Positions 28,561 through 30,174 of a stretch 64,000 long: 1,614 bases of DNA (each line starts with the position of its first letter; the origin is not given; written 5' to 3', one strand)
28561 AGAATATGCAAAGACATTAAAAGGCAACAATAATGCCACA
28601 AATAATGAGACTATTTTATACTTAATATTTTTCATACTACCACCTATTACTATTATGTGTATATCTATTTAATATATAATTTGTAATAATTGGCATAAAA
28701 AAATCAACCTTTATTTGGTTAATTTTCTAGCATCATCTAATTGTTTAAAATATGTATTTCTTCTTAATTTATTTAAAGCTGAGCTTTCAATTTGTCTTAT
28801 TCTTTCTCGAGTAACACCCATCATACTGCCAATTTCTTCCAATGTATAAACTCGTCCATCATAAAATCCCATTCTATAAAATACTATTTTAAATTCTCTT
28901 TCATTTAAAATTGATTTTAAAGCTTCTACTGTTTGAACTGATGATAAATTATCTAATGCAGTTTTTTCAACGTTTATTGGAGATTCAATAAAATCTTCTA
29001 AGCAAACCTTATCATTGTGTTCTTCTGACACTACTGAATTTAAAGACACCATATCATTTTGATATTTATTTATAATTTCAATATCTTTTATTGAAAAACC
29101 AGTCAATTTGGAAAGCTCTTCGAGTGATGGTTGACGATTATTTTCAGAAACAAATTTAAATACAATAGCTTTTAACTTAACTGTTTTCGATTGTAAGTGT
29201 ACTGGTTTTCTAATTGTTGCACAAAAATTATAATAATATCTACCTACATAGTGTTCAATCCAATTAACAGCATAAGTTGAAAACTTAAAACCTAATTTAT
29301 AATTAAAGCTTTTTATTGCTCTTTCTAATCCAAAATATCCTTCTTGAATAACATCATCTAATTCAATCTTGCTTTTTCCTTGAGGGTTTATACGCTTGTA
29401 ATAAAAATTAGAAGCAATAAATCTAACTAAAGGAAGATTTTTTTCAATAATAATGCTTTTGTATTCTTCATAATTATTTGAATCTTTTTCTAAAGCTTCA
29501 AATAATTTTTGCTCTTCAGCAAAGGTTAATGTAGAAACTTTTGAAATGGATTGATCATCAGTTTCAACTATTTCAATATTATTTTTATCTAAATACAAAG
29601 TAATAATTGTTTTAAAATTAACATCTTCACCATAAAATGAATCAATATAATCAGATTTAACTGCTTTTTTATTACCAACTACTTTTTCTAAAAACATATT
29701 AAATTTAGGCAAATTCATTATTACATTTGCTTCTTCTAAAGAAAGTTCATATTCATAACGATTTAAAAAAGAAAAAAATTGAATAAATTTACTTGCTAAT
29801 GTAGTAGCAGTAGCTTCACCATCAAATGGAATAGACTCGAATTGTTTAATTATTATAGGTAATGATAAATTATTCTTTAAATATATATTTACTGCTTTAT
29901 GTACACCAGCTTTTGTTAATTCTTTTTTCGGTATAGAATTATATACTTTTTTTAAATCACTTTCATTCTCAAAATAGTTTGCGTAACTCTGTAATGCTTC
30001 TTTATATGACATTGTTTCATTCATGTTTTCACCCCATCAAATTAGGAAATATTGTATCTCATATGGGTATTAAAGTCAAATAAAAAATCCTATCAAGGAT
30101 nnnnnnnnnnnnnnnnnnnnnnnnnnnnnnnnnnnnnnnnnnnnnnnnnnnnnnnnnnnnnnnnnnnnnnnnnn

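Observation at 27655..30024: A sigma-70 family factor with a ~190-aa non-sigma N-terminal extension lies next to a SpoIVB-like signalling peptidase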

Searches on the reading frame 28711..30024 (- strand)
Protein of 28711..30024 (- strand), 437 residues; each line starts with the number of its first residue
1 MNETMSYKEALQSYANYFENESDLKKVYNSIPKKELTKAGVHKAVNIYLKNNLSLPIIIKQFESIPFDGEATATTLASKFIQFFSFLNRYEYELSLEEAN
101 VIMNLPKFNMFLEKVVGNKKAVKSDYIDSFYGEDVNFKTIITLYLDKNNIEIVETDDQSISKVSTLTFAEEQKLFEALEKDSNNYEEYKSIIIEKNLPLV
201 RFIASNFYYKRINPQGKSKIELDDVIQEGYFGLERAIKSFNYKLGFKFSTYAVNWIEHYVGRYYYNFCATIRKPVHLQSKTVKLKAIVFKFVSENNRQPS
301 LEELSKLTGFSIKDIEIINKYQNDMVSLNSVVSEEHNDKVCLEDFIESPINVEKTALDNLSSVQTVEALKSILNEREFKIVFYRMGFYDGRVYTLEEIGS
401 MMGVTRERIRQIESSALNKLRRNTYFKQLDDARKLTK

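Call 3: search_protein_families(library=pfam, proteins=[window:28711-30024:-], max_evalue=0.1)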
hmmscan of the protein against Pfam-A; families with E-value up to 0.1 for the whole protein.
window:28711-30024:- (437 aa): 5 families
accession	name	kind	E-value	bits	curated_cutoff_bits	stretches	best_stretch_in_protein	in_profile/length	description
PF04545.22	Sigma70_r4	-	3.6e-14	52.4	24.1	1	373-421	5-49/50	Sigma-70, region 4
PF04542.20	Sigma70_r2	-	4.4e-11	42.8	24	1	193-260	2-61/71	Sigma-70 region 2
PF04539.22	Sigma70_r3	-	4.3e-07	30.4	25.3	1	280-349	2-69/78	Sigma-70 region 3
PF01381.28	HTH_3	-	0.051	14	23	0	393-414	10-31/55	Helix-turn-helix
PF12505.14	DUF3712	-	0.08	13.7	24.1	0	277-329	51-103/125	Protein of unknown function (DUF3712)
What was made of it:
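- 28978..29187 (-): Sigma region 3 (residues 280-349). Pfam in call 3.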

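Call 4: search_protein_families(library=ncbifam, proteins=[window:28711-30024:-], max_evalue=0.01)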
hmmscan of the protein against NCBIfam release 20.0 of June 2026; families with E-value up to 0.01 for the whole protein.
window:28711-30024:- (437 aa): 42 families (the best 25 are shown)
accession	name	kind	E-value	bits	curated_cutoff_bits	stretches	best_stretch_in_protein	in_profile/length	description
NF041931.2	MzaA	equivalog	2.6e-50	172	800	1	149-427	437-708/726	MZA anti-phage system associated sigma-70 family RNA polymerase sigma factor MzaA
TIGR02393.1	RpoD_Cterm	equivalog_domain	8.8e-49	166.2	354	1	190-431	3-235/238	RNA polymerase sigma factor RpoD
NF004208.0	PRK05658.1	equivalog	1.3e-46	159.9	555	1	14-428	232-624/631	RNA polymerase sigma factor RpoD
NF006666.0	PRK09210.1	equivalog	1.1e-45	156.5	572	1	159-431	107-367/370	RNA polymerase sigma factor RpoD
TIGR02997.1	Sig70-cyanoRpoD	subfamily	1.7e-45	155.5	384.5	1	161-421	52-298/298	RNA polymerase sigma factor, RpoD/SigA family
NF005643.0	PRK07406.1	equivalog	4.3e-42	144.6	500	1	184-423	157-386/397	RNA polymerase sigma factor RpoD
NF005920.0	PRK07921.1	subfamily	1.5e-41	142.5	464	1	184-426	87-320/328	RNA polymerase sigma factor SigB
NF004560.0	PRK05901.1-1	equivalog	3.8e-40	138.5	711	1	187-424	278-506/516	RNA polymerase sigma factor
NF004562.0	PRK05901.1-4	equivalog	7.8e-40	136.9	779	1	172-430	301-550/571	RNA polymerase sigma factor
TIGR02394.1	rpoS_proteo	equivalog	1.2e-39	136.5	378.7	1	159-425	21-275/285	RNA polymerase sigma factor RpoS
NF005785.0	PRK07598.1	equivalog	8e-39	133.6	554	1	152-424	139-402/415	RNA polymerase sigma factor SigC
NF004561.0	PRK05901.1-3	equivalog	4.1e-37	128.5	582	1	187-424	299-527/537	RNA polymerase sigma factor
NF004207.0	PRK05657.1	equivalog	1.2e-35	123.5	394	1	159-425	64-318/329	RNA polymerase sigma factor RpoS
NF004564.0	PRK05901.2-2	equivalog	1.2e-34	119.8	617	1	162-424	222-483/500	RNA polymerase sigma factor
NF004566.0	PRK05901.2-4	equivalog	3.2e-33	115.6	531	1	166-423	170-433/448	RNA polymerase sigma factor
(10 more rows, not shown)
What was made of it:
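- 29455..29544 (-): Residues 161-190: linker and degenerate region 1.2/2.1. NCBIfam RpoD models align from residue 159 (call 4).
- On Primary sigma RpoD/SigA (equivalog): PRK09210 scores 156 against 572 (call 4).
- The best family models are RpoD-type (166 bits) and score well above SigB/F/G-type models (about 80-90 bits) (call 4). It is RpoD-like overall (call 4).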

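Call 7: find_homologous_proteins(query=window:28711-30024:-)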
Query window:28711-30024:- (437 aa): 4251 proteins with E <= 0.001 among 8000 candidates; the best 120 are listed.
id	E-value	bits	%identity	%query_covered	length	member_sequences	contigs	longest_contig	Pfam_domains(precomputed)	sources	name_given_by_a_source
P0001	4.2e-279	943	100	100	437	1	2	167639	PF04545.23,PF04542.21,PF04539.23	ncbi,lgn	-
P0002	3.0e-48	183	35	63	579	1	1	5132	PF04545.23,PF00140.26,PF03979.20,PF04542.21,PF04539.23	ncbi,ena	-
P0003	4.5e-39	153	40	62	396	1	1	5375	PF04545.23,PF00140.26,PF04542.21,PF04539.23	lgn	-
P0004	4.6e-39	153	40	62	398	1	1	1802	PF04545.23,PF00140.26,PF04542.21,PF04539.23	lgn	-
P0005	4.6e-39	153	40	62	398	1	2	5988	PF04545.23,PF00140.26,PF04542.21,PF04539.23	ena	-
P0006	7.8e-39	152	39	62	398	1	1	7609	PF04545.23,PF00140.26,PF04542.21,PF04539.23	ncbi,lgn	-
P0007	1.6e-38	151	42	46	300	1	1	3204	PF04545.23,PF00140.26,PF04542.21,PF04539.23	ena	-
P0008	2.2e-38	150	40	63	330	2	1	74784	PF04545.23,PF00140.26,PF04542.21,PF04539.23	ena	-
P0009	6.7e-38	149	34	76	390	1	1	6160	PF04545.23,PF00140.26,PF03979.20,PF04542.21,PF04539.23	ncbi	-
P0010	9.7e-38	148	40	62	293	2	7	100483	PF04545.23,PF00140.26,PF04542.21,PF04539.23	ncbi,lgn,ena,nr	ncbi:MAG: sigma-70 family RNA polymerase sigma factor [Clostridiales bacterium]|nr:sigma-70 family R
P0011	1.4e-37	148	36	75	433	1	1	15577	PF04545.23,PF00140.26,PF03979.20,PF04542.21,PF04539.23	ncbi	-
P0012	1.5e-37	148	39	63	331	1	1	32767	PF04545.23,PF00140.26,PF04542.21,PF04539.23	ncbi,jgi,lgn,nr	ncbi:MAG: RNA polymerase sigma factor RpoD [Candidatus Nomurabacteria bacterium]|jgi:RNA polymerase 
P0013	1.6e-37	148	43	48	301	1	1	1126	PF04545.23,PF00140.26,PF04542.21,PF04539.23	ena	-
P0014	1.6e-37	148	40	60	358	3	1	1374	PF04545.23,PF00140.26,PF04542.21,PF04539.23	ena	-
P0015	1.9e-37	147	38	63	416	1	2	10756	PF04545.23,PF00140.26,PF03979.20,PF04542.21,PF04539.23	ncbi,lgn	-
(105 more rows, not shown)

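Call 8: find_encoding_contigs(protein=P0001, flank=3000, max_places=4)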
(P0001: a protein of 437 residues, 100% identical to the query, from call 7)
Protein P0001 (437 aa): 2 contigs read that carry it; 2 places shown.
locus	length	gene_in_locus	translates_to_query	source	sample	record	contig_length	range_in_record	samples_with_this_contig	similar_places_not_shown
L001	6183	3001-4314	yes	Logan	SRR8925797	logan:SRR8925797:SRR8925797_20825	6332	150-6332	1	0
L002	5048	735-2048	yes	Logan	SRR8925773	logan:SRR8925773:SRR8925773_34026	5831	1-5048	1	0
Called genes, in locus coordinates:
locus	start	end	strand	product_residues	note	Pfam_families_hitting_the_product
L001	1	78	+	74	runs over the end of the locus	?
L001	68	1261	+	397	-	PF13742:tRNA_anti_2, PF01336:tRNA_anti-codon, PF02601:Exonuc_VII_L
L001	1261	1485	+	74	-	PF02609:Exonuc_VII_S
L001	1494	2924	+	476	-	PF00587:tRNA-synt_2b, PF03129:HGTP_anticodon, PF09180:ProRS-C_1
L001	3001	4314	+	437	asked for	PF04542:Sigma70_r2, PF04539:Sigma70_r3 (faint), PF04545:Sigma70_r4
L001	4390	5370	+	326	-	PF13180:PDZ_2 (weak), PF05580:Peptidase_S55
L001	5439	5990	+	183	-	PF01330:RuvA_N, PF14520:HHH_5, PF07499:RuvA_C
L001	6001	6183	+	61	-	?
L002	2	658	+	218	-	?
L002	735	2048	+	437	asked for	PF04542:Sigma70_r2, PF04539:Sigma70_r3 (faint), PF04545:Sigma70_r4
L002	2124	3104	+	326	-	PF13180:PDZ_2 (weak), PF05580:Peptidase_S55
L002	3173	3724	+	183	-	PF01330:RuvA_N, PF14520:HHH_5, PF07499:RuvA_C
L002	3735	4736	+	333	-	PF06068:TIP49 (faint), PF05496:RuvB_N, PF00004:AAA, PF07728:AAA_5 (weak), PF17864:AAA_lid_4, PF05491:WHD_RuvB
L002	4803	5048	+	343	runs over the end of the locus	?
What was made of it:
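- Identical protein is seen in two independent samples (call 8).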

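Call 9: find_related_loci(query=window:28711-30024:-, collection=genome_contigs, flank=8000)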
Query window:28711-30024:- (437 aa) in genome_contigs; peptide patterns used: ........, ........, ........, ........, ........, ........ (x = any residue, [..] = any of these).
19 stretches matched a pattern, but none encodes a relative of the query by tblastn (E <= 1e-3).
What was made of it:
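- Tried and rejected: The genome_contigs scan with sigX found nothing (call 9).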

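Call 22: search_protein_families(library=padloc, proteins=[window:28711-30024:-], max_evalue=0.01)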
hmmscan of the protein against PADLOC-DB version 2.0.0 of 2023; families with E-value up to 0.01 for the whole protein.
window:28711-30024:- (437 aa): 2 families
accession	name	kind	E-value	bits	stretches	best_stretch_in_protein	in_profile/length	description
PDLC02203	MzaA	-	3.3e-31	106.2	1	183-424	425-659/683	-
PDLC04133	mad1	-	0.0031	15.8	0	390-421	3-34/60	mads_1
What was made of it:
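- The top NCBIfam and PADLOC hit is MzaA, the sigma of the MZA anti-phage system (calls 4, 22).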
